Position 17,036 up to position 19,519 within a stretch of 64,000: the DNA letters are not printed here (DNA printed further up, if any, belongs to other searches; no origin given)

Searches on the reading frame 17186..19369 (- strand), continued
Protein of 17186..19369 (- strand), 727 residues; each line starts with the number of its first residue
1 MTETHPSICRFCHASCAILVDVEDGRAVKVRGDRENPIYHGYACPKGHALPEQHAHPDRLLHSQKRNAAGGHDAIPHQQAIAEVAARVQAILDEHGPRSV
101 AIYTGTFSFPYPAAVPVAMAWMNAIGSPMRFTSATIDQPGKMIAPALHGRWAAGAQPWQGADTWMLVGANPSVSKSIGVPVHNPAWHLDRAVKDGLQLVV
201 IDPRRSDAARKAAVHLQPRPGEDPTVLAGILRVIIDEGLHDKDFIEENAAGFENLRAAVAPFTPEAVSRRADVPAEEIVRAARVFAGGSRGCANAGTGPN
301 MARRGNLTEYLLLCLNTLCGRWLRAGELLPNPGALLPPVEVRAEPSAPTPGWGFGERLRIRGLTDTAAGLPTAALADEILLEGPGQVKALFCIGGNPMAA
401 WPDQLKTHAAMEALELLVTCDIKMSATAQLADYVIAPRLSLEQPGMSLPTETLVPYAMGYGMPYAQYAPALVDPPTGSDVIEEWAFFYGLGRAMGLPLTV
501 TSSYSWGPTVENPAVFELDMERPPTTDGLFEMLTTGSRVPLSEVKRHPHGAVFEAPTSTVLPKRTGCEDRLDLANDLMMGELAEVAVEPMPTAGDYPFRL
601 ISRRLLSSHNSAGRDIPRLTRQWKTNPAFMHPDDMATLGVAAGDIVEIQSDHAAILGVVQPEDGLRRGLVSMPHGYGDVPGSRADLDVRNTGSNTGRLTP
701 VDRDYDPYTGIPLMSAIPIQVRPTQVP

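Call 62: get_annotated_region(hit=H6, flank=8000)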
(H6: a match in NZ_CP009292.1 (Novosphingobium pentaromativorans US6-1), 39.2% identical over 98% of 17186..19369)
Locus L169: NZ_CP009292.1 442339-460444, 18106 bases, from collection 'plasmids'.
description: Novosphingobium pentaromativorans US6-1 plasmid pLA3, complete sequence
organism: Novosphingobium pentaromativorans US6-1 (NCBI taxid 1088721)
taxonomy: Bacteria; Pseudomonadota; Alphaproteobacteria; Sphingomonadales; Sphingomonadaceae; Novosphingobium; Novosphingobium pentaromativorans; Novosphingobium pentaromativorans US6-1
host: -; source: mud sediment; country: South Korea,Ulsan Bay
typing (MOB-suite, as given by PLSDB): non-mobilizable
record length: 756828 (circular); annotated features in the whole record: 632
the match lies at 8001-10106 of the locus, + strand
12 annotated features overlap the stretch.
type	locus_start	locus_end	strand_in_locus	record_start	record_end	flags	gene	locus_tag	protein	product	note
CDS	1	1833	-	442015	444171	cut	-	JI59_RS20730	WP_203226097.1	PQQ-dependent dehydrogenase, methanol/ethanol family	-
CDS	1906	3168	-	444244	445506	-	-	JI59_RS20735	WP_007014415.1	cytochrome P450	-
CDS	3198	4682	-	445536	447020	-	-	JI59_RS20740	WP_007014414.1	aldehyde dehydrogenase family protein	-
CDS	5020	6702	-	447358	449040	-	-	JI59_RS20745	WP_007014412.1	thiamine pyrophosphate-binding protein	-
CDS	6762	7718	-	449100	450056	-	-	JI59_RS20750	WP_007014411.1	SDR family NAD(P)-dependent oxidoreductase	-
CDS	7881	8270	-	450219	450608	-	-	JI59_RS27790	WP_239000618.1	hypothetical protein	-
CDS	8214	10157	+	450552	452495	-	-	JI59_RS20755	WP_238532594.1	molybdopterin-dependent oxidoreductase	-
CDS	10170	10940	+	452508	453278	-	-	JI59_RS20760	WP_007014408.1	enoyl-CoA hydratase/isomerase family protein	-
CDS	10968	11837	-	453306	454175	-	-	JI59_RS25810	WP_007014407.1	DUF6282 family protein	-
CDS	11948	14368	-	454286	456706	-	-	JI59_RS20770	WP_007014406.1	TonB-dependent receptor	-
CDS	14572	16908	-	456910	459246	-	-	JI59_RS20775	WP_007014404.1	arylsulfatase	-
CDS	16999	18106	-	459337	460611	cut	-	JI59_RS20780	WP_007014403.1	MFS transporter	GO:0055085 - transmembrane transport [Evidence IEA]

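Call 63: get_annotated_region(hit=H7, flank=8000)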
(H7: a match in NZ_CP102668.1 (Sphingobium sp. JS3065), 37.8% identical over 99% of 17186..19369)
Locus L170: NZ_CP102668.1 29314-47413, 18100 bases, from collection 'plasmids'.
description: Sphingobium sp. JS3065 plasmid pNIN3, complete sequence
organism: Sphingobium sp. JS3065 (NCBI taxid 2970925)
taxonomy: Bacteria; Pseudomonadota; Alphaproteobacteria; Sphingomonadales; Sphingomonadaceae; Sphingobium; Sphingobium sp. JS3065
host: -; source: whole organism,chemical plant; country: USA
typing (MOB-suite, as given by PLSDB): conjugative; replicon rep_cluster_647; relaxase MOBP; mating-pair formation MPF_T
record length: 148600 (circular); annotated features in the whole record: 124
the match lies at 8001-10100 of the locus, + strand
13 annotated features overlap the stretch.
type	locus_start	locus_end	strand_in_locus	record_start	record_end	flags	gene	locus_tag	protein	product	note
CDS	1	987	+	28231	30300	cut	-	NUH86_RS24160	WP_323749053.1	3-hydroxyacyl-CoA dehydrogenase NAD-binding domain-containing protein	GO:0006631 - fatty acid metabolic process [Evidence IEA]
CDS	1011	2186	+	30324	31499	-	-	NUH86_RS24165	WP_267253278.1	acetyl-CoA C-acetyltransferase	-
CDS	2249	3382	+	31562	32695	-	-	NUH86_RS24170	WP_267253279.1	acyl-CoA dehydrogenase family protein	-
CDS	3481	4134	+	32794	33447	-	-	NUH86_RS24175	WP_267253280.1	TetR family transcriptional regulator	-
CDS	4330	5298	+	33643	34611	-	-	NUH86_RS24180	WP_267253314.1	NAD(P)-dependent alcohol dehydrogenase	-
CDS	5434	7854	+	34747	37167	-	-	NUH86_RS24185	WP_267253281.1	TonB-dependent receptor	-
CDS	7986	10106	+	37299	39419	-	-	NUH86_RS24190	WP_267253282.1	molybdopterin-dependent oxidoreductase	-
CDS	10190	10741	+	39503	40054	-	-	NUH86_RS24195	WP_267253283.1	NADPH-dependent FMN reductase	-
CDS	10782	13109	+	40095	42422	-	-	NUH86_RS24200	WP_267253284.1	TonB-dependent receptor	-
CDS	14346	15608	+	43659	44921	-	istA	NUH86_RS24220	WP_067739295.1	IS21 family transposase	-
CDS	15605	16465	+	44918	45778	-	istB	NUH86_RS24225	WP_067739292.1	IS21-like element helper ATPase IstB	-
CDS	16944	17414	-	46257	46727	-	-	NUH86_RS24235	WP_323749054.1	SMP-30/gluconolactonase/LRE family protein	-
CDS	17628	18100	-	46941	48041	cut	-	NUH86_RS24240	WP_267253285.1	NADH:flavin oxidoreductase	-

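Call 79: search_protein_families(library=pfam, proteins=[L004:4717-5952:+, L005:4638-5855:-, L007:4716-5975:-, L007:4907-6091:+, L008:2086-5520:+, L009:4975-5748:+, L003:2653-5316:+, L004:8144-9541:+, L011:4699-5484:+, L012:4640-5482:+], max_evalue=0.0001)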
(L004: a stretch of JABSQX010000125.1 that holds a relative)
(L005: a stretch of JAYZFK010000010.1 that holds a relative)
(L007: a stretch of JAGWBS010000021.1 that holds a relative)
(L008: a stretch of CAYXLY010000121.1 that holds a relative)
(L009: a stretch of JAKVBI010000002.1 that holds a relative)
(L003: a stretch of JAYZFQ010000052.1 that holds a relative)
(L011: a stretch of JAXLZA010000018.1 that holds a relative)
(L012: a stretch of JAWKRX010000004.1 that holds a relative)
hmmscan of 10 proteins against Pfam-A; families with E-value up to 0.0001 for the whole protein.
L004:4717-5952:+ (411 aa): 3 families
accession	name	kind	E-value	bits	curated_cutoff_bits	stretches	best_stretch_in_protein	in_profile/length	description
PF22691.2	Thiolase_C_1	-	2.3e-26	92.7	28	1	278-411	13-144/144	Thiolase C-terminal domain-like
PF00108.29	Thiolase_N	-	1.4e-14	54.6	26.4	1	7-236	1-259/260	Thiolase, N-terminal domain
PF02803.24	Thiolase_C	-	2e-08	34.4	27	1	287-383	26-103/123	Thiolase, C-terminal domain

L005:4638-5855:- (405 aa): 0 families

L007:4716-5975:- (419 aa): 0 families

L007:4907-6091:+ (394 aa): 0 families

L008:2086-5520:+ (1144 aa): 0 families

L009:4975-5748:+ (257 aa): 0 families

L003:2653-5316:+ (887 aa): 7 families
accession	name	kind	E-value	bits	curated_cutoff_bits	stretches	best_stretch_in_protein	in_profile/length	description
PF08447.18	PAS_3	-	2.1e-24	86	25.6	2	238-321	2-88/89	PAS fold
PF00072.30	Response_reg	-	1.7e-23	83.3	30.2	1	770-882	1-111/111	Response regulator receiver domain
PF02518.31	HATPase_c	-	1.9e-20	73.8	26.4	1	625-747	1-110/111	Histidine kinase-, DNA gyrase B-, and HSP90-like ATPase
PF08448.16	PAS_4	-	3.2e-15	56.7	23.1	1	222-330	2-110/110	PAS fold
PF13426.13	PAS_9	-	3.6e-14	53.3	27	1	228-327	4-103/103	PAS domain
PF00989.32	PAS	-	7.1e-10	39.3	22.6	1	220-325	6-113/113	PAS fold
PF00512.31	HisKA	-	2.8e-06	27.7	26.9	1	522-579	5-61/66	His Kinase A (phospho-acceptor) domain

L004:8144-9541:+ (465 aa): 0 families

L011:4699-5484:+ (261 aa): 0 families

L012:4640-5482:+ (280 aa): 0 families
